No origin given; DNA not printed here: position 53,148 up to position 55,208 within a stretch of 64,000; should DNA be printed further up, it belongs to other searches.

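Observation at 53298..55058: Secreted, internally duplicated creatininase-family protein with substituted metal-binding residues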

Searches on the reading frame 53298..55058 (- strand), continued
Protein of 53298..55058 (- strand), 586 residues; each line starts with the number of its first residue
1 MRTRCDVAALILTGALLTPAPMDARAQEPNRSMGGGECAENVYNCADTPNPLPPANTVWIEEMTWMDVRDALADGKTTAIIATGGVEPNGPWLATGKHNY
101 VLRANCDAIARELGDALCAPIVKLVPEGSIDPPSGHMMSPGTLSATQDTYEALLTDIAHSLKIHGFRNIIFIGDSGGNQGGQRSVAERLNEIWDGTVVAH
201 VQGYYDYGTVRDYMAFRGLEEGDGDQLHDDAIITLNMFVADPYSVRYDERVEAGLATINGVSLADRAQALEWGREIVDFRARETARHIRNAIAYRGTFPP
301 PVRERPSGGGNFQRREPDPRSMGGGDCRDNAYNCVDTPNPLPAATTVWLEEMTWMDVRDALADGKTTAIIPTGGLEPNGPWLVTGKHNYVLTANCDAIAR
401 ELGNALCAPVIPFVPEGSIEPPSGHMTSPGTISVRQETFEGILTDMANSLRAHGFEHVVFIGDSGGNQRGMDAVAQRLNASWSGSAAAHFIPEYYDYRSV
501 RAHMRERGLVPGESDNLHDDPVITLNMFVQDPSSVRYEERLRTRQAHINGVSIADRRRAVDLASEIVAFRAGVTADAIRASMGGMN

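Call 14: find_encoding_contigs(protein=P0065, flank=8000, max_places=2)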
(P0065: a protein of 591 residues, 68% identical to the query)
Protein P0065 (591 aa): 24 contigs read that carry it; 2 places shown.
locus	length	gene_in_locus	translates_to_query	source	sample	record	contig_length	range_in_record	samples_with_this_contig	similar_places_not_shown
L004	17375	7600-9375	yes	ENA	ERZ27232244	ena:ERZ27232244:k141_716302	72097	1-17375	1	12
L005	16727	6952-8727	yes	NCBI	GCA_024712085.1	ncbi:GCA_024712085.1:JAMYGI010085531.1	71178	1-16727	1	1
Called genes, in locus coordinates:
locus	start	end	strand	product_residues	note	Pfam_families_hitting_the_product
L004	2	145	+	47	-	?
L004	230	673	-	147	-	PF01797:Y1_Tnp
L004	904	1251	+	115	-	PF05163:DinB, PF12867:DinB_2 (weak)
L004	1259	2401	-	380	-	PF00890:FAD_binding_2 (weak), PF01266:DAO (weak), PF01494:FAD_binding_3, PF07992:Pyr_redox_2 (weak), PF12831:FAD_oxidored (weak), PF13450:NAD_binding_8 (weak)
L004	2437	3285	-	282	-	PF12146:Hydrolase_4 (faint), PF00756:Esterase, PF01738:DLH (faint), PF02230:Abhydrolase_2 (weak), PF00326:Peptidase_S9 (faint), PF12740:PETase (weak)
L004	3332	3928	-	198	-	-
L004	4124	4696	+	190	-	PF01161:PBP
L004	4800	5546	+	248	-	PF13618:Gluconate_2-dh3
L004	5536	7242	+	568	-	PF00732:GMC_oxred_N (weak), PF05199:GMC_oxred_C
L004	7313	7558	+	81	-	-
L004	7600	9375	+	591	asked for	PF02633:Creatininase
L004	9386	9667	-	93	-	PF14242:DUF4342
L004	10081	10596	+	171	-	PF01878:EVE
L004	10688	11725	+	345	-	PF04392:ABC_sub_bind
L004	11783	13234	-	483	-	PF00144:Beta-lactamase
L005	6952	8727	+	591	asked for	PF02633:Creatininase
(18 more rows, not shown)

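Call 15: find_encoding_contigs(protein=P0014, flank=8000, max_places=2)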
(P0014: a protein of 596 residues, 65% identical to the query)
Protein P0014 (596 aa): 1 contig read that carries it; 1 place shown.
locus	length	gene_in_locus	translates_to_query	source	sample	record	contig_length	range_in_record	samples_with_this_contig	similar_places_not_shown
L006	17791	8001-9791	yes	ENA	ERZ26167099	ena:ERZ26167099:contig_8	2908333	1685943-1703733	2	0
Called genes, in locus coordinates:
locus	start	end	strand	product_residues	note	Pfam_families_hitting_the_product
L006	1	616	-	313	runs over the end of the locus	PF07920:DUF1684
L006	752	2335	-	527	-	PF07719:TPR_2 (faint)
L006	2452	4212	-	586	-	PF00069:Pkinase, PF01636:APH (faint), PF07714:PK_Tyr_Ser-Thr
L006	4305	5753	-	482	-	PF12704:MacB_PCD, PF02687:FtsX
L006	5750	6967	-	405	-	PF12704:MacB_PCD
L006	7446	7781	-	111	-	-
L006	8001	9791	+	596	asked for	PF02633:Creatininase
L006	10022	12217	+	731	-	PF06452:CBM9_1 (weak), PF19313:DUF5916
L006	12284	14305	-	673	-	PF00930:DPPIV_N (faint), PF07676:PD40 (faint), PF26550:Tricorn_2nd (faint), PF26549:Tricorn_N, PF00326:Peptidase_S9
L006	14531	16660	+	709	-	PF26549:Tricorn_N (weak), PF26550:Tricorn_2nd (weak), PF26549:Tricorn_N (weak), PF02129:Peptidase_S15, PF01738:DLH (weak), PF20434:BD-FAE, PF00326:Peptidase_S9, PF00756:Esterase (weak), +1 more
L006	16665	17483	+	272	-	PF19420:DDAH_eukar, PF02274:ADI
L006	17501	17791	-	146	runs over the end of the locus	PF04134:DCC1-like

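Call 29: find_related_loci(query=window:53298-55058:-, collection=genome_contigs, flank=6000)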
Query window:53298-55058:- (586 aa) in genome_contigs; peptide patterns used: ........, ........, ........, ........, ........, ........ (x = any residue, [..] = any of these).
526 stretches matched a pattern; 473 encode a relative of the query (tblastn E <= 1e-3); the best 80 are kept; 80 distinct loci.
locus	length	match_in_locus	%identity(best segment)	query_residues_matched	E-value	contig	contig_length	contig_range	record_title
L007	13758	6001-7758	79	1-586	0e+0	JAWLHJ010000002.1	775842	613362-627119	MAG: Longimicrobiales bacterium isolate 30dZY2.bin.58 NODE_13_length_775842_cov_31.916740, whole genome shotgun sequence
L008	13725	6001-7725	79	11-586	0e+0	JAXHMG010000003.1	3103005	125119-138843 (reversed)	MAG: Gemmatimonadota bacterium isolate Salar_de_Ascotan_soil_MAG_ASO46 contig_283_polypolish, whole genome shotgun seque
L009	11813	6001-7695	80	21-586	0e+0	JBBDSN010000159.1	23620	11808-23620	MAG: Gemmatimonadota bacterium isolate LejiaC_68_65 Lejia_C_4993_length_23620_cov_39, whole genome shotgun sequence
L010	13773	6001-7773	71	11-582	0e+0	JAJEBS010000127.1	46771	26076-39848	MAG: Gemmatimonadetes bacterium isolate jk18x9bins.46 k141_443573, whole genome shotgun sequence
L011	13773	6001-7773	70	11-583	0e+0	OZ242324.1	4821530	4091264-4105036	MAG: Longimicrobiales bacterium isolate 07de4c10-1fa3-4f23-aeab-92fd89ad4539 genome assembly, chromosome: 1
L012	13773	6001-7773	70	11-583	0e+0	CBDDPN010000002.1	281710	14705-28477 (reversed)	MAG: Longimicrobiales bacterium isolate f25bf1df-74c8-4449-8020-a8c54282f109 genome assembly, contig: contig_2, whole ge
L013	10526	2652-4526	71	11-582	0e+0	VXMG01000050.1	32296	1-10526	MAG: Gammaproteobacteria bacterium isolate SB0661_bin_31 NODE_1347_length_32296_cov_53.403679, whole genome shotgun sequ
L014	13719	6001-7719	72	24-583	0e+0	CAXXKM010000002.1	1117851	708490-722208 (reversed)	MAG: Longimicrobiales bacterium isolate 66c0fc7b-e3b3-44f4-8b1e-17cf0e7a764f genome assembly, contig: contig_2, whole ge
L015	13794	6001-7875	70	11-582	0e+0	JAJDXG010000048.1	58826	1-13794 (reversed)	MAG: Gemmatimonadetes bacterium isolate jk18x27bins.12 k141_1337453, whole genome shotgun sequence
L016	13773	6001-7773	70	11-582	0e+0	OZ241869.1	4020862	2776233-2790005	MAG: Longimicrobiales bacterium isolate 4d932f89-bb95-4433-bef4-8436000ce683 genome assembly, chromosome: 1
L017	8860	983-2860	70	11-582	0e+0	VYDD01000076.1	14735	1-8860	MAG: Gammaproteobacteria bacterium isolate SB0675_bin_31 NODE_1791_length_14735_cov_6.024046, whole genome shotgun seque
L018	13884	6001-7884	68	1-583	0e+0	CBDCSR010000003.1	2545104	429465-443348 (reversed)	MAG: Longimicrobiales bacterium isolate 7d664cbc-a82a-4503-a9d2-132ed5e4fc56 genome assembly, contig: contig_3, whole ge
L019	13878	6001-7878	69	11-583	0e+0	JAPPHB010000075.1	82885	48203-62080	MAG: Gammaproteobacteria bacterium isolate RHO1_bin_70 NODE_682_length_82885_cov_526.748437, whole genome shotgun sequen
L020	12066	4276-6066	70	1-582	0e+0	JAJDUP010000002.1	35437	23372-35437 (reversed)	MAG: Gemmatimonadetes bacterium isolate jk18x1bzbins.83 k141_212995, whole genome shotgun sequence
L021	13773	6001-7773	69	2-583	0e+0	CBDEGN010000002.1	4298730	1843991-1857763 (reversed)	MAG: Longimicrobiales bacterium isolate 80fc88f1-1ec1-4d60-8a5e-1a92744ba94c genome assembly, contig: contig_2, whole ge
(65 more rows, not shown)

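Call 34: predict_structure(alignment_id=A1)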
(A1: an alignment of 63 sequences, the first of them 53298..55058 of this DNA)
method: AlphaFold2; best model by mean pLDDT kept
length: 586 residues; sequences in the alignment: 63
mean_pLDDT: 87.5   pTM: 0.89
mean pLDDT of the five models: 87.5, 83.9, 83.5, 83.0, 82.5
residues with pLDDT >= 90: 349; 70-90: 188; 50-70: 15; < 50: 34
segments of 3 or more residues with pLDDT < 50: 1-28, 307-311
pLDDT, mean of each block of 10 residues (from residue 1): 37 38 45 81 89 91 94 97 88 90 96 98 89 88 94 98 97 86 96 96 85 87 82 91 84 90 91 94 97 93 52 69 84 92 94 95 98 84 91 96 98 90 89 96 97 97 91 98 96 88 84 76 90 87 86 91 93 96 74
secondary structure, 60 per line:
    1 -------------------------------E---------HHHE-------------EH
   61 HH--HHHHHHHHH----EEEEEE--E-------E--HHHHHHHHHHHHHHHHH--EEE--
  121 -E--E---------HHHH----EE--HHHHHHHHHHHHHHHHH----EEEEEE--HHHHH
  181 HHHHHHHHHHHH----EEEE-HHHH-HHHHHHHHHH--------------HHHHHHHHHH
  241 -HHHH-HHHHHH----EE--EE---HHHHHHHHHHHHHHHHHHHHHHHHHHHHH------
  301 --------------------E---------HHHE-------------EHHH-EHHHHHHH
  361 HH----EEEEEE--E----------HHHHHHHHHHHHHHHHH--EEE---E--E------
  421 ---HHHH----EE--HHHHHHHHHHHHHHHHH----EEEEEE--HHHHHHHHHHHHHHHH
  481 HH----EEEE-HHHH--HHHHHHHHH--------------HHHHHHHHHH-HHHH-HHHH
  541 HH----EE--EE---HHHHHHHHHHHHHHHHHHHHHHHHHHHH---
elements in order: H65-73 E78-83 H97-113 E116-118 H135-138 H147-163 E168-173 H176-192 E197-200 H202-205 H207-216 H231-240 H242-245 H247-252 H266-294 H354-362 E367-372 H386-402 E405-407 H424-427 H436-452 E457-462 H465-482 E487-490 H492-495 H498-506 H521-530 H532-535 H537-542 H556-583

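Call 37: fold_search(model_id=the predicted structure, library=pdb)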
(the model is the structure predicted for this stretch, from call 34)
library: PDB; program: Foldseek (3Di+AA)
matches with E <= 10: 751; with E <= 0.001: 24
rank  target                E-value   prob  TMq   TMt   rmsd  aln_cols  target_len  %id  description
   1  1j2t_A                1.5e-06  1.00  0.30  0.62   6.8       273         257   19  Creatininase Mn (released 2004-01-27)
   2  3a6l_C                1.8e-06  1.00  0.31  0.64   6.8       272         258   19  E122Q mutant creatininase, Zn-Zn type (released 2010-02-09)
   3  3no4_A                1.8e-06  1.00  0.29  0.58   6.9       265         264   17  Crystal structure of a creatinine amidohydrolase (Npun_F1913) from Nostoc punctiforme PCC 73102 at 2.00 A resolution (released 2010-08-25)
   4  1q3k_A                2.1e-06  1.00  0.31  0.63   7.0       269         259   20  Crystal structure of creatinine amidohydrolase (creatininase) (released 2003-08-12)
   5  3no4_C                2.5e-06  1.00  0.29  0.61   7.2       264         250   17  Crystal structure of a creatinine amidohydrolase (Npun_F1913) from Nostoc punctiforme PCC 73102 at 2.00 A resolution (released 2010-08-25)
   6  3a6k_A                3.0e-06  1.00  0.31  0.65   6.1       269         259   20  The E122Q mutant creatininase, Mn-Zn type (released 2010-02-09)
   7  3no4_B                3.0e-06  1.00  0.30  0.63   6.7       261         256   18  Crystal structure of a creatinine amidohydrolase (Npun_F1913) from Nostoc punctiforme PCC 73102 at 2.00 A resolution (released 2010-08-25)
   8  3a6k_E                3.3e-06  1.00  0.30  0.61   7.4       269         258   19  The E122Q mutant creatininase, Mn-Zn type (released 2010-02-09)
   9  3a6g_A                3.5e-06  1.00  0.29  0.61   7.2       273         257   19  W154F mutant creatininase (released 2010-02-09)
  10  3a6j_D                3.7e-06  1.00  0.30  0.63   6.4       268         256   20  E122Q mutant creatininase complexed with creatine (released 2010-02-09)
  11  3a6g_C                4.6e-06  1.00  0.29  0.61   7.4       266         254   19  W154F mutant creatininase (released 2010-02-09)
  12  3a6f_A                4.6e-06  1.00  0.30  0.61   6.6       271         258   19  W174F mutant creatininase, Type II (released 2010-02-09)
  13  3a6k_C                4.9e-06  1.00  0.31  0.64   6.6       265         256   18  The E122Q mutant creatininase, Mn-Zn type (released 2010-02-09)
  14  3a6d_B                6.1e-06  1.00  0.29  0.60   7.4       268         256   19  Creatininase complexed with 1-methylguanidine (released 2010-02-09)
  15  3a6j_A                6.8e-06  1.00  0.30  0.63   7.0       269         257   20  E122Q mutant creatininase complexed with creatine (released 2010-02-09)
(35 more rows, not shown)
